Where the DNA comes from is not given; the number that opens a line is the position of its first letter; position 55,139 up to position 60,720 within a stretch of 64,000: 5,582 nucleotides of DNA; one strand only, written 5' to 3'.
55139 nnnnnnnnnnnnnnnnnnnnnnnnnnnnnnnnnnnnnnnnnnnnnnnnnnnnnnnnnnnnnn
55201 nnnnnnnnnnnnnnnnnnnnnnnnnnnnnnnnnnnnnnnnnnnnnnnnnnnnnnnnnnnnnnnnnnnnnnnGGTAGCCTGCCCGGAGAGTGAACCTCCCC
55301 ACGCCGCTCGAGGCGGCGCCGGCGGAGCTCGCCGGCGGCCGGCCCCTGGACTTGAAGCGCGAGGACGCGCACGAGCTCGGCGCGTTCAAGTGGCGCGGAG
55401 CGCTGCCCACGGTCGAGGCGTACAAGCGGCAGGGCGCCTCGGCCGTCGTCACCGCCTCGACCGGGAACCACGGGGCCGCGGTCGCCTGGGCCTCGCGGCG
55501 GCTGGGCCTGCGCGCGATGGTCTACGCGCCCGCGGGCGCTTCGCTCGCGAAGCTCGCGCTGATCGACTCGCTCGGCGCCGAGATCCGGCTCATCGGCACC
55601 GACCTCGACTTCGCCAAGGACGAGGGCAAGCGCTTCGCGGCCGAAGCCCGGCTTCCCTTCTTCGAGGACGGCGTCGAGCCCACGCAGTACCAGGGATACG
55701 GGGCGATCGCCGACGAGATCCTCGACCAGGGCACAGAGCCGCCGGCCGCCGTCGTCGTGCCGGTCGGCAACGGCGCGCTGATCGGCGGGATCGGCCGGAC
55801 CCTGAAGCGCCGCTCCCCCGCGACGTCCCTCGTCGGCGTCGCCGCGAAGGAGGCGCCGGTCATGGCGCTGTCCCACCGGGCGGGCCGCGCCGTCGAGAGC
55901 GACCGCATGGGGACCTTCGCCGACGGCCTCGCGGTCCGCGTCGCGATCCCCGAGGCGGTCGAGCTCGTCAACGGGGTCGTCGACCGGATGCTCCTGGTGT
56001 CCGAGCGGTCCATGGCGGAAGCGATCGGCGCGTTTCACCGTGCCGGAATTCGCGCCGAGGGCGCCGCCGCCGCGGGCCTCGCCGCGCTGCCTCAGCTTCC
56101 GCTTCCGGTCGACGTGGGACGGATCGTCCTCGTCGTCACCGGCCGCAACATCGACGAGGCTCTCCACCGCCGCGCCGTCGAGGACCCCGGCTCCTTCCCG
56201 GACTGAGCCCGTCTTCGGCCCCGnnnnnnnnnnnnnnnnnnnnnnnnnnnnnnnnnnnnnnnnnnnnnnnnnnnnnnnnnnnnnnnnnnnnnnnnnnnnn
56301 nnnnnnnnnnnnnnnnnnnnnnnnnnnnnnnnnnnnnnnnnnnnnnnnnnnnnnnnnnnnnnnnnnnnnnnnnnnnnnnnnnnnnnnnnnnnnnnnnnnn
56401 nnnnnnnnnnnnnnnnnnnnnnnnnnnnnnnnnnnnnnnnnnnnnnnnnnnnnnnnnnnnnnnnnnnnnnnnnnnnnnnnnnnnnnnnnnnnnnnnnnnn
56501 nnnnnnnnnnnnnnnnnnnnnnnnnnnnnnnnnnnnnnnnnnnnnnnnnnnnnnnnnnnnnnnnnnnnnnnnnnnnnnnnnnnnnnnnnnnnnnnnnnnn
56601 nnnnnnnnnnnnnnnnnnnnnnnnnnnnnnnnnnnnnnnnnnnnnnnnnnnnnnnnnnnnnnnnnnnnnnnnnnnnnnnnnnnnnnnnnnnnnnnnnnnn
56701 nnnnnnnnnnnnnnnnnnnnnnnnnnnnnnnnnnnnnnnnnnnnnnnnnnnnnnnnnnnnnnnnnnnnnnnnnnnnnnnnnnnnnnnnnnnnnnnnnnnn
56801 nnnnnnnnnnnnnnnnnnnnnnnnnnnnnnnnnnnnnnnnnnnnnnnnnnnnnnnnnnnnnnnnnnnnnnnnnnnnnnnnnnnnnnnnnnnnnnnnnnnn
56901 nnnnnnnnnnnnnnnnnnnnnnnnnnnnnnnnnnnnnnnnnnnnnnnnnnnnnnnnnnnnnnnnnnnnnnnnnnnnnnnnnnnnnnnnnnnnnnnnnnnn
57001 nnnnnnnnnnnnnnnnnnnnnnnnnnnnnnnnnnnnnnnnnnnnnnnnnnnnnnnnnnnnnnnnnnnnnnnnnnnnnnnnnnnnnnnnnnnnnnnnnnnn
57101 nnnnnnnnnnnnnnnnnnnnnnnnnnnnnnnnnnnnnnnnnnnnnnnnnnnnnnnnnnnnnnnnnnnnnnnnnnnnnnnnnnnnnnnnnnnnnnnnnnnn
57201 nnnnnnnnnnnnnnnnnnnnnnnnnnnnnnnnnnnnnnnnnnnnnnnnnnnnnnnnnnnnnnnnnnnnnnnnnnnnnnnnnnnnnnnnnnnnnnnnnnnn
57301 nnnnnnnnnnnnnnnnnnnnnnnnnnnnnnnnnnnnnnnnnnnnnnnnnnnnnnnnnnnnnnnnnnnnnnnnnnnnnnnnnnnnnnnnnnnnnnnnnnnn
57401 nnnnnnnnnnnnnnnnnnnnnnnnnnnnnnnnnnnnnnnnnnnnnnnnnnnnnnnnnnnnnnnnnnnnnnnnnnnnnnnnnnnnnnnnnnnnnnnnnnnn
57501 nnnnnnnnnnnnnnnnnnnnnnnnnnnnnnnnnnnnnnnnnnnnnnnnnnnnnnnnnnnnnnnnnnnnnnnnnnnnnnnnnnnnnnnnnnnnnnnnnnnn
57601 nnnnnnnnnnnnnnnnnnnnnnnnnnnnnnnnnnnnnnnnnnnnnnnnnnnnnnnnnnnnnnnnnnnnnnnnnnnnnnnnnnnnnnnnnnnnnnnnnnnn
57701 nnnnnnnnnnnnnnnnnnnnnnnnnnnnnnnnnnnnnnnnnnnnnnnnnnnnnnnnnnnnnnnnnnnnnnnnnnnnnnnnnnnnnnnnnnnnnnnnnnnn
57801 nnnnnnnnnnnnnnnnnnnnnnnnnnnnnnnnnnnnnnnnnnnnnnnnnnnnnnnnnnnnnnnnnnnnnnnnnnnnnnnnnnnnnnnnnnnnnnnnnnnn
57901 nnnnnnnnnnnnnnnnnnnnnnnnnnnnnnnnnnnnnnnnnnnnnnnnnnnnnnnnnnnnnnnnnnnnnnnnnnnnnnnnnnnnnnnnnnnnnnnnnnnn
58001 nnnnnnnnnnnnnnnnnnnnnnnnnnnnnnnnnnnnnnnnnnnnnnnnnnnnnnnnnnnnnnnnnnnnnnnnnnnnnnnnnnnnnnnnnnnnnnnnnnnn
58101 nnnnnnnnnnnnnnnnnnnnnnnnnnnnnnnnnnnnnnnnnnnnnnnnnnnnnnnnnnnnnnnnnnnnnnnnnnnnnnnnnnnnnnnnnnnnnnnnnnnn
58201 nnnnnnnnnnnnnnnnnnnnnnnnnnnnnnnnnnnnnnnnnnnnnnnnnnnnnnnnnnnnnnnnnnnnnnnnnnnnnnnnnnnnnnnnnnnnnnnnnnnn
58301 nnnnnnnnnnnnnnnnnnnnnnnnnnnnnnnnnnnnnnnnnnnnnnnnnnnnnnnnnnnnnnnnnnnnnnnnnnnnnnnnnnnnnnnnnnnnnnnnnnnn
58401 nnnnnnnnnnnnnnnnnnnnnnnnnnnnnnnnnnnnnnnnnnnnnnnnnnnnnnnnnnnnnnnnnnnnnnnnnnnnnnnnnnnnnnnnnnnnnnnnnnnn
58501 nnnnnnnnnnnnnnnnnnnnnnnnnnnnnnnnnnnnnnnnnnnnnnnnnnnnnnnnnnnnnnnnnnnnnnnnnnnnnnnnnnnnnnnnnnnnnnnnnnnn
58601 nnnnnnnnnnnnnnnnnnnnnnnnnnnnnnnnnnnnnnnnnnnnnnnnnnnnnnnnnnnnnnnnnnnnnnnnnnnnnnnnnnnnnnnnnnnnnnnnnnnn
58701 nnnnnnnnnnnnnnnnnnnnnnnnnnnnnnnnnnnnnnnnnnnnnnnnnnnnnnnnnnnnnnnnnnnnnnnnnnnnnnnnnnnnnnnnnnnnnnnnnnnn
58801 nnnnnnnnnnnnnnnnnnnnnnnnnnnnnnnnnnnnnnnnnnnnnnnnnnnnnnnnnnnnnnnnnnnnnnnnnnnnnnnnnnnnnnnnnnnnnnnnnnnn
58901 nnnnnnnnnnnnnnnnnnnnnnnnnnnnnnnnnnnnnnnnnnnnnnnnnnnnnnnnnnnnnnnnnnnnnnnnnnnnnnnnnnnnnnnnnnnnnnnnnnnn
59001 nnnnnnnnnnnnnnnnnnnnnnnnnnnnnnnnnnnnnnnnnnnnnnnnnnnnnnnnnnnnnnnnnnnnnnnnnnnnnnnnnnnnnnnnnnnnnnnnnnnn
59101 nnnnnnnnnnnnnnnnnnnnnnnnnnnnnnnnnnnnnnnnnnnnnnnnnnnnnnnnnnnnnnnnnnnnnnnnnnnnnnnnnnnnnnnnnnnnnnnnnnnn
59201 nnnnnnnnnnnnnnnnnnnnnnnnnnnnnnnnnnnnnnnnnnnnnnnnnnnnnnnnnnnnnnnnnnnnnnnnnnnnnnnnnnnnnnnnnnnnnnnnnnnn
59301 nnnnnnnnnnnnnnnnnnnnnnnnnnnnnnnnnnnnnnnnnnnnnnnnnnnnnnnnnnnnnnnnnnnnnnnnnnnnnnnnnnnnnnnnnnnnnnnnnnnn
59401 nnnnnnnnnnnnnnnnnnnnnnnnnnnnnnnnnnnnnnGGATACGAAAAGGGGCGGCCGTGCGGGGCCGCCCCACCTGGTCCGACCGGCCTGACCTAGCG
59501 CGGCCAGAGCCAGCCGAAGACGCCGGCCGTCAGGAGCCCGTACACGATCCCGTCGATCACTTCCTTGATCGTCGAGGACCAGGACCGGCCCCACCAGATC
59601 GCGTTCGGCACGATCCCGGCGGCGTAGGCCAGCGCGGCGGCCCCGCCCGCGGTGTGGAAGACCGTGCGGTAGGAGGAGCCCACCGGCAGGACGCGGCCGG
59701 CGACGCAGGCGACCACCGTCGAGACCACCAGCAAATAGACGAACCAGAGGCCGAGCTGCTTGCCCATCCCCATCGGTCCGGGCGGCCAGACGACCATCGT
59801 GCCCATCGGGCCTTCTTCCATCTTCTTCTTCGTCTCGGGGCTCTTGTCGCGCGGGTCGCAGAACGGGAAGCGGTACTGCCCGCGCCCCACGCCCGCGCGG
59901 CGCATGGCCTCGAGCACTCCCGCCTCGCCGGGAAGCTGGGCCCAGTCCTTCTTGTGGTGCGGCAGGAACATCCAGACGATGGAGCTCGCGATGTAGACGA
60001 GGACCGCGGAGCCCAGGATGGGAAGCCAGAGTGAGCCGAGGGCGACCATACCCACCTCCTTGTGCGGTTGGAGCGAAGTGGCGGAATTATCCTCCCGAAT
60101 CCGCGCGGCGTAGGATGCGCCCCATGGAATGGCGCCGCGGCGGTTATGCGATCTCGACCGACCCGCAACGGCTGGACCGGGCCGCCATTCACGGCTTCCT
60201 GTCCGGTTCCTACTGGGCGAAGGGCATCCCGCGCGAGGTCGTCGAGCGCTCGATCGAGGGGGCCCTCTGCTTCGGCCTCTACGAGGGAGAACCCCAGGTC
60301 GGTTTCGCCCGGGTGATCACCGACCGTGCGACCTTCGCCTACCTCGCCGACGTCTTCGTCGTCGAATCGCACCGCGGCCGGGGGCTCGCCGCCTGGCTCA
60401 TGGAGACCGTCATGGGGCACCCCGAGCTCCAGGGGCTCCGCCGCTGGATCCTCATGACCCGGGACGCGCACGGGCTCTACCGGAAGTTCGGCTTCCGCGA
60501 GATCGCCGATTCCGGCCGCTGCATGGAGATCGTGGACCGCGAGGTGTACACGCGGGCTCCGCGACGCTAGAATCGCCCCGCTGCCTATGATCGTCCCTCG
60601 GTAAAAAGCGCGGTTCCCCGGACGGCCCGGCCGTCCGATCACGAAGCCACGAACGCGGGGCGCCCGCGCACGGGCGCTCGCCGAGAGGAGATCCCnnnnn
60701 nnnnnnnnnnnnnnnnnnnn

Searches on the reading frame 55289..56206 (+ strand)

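Call 75: search_protein_families(library=pfam, proteins=[window:55289-56206:+], max_evalue=0.00001)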
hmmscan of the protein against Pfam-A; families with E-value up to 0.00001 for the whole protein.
window:55289-56206:+ (305 aa): 1 family
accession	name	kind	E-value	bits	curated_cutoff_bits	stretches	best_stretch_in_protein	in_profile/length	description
PF00291.31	PALP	-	1.2e-61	209.1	35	1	4-285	7-295/295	Pyridoxal-phosphate dependent enzyme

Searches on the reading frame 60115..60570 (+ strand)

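Call 75: search_protein_families(library=pfam, proteins=[window:60115-60570:+], max_evalue=0.00001)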
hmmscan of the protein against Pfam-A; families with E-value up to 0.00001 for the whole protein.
window:60115-60570:+ (151 aa): 3 families
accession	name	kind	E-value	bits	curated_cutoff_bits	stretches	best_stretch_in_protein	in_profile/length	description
PF13508.13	Acetyltransf_7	-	1.6e-12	48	27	1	50-129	3-84/84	Acetyltransferase (GNAT) domain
PF00583.31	Acetyltransf_1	-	1.6e-11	44.9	20.7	1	50-127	33-116/116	Acetyltransferase (GNAT) family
PF13673.13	Acetyltransf_10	-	5.7e-10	39.7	23.6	1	36-132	15-112/128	Acetyltransferase (GNAT) domain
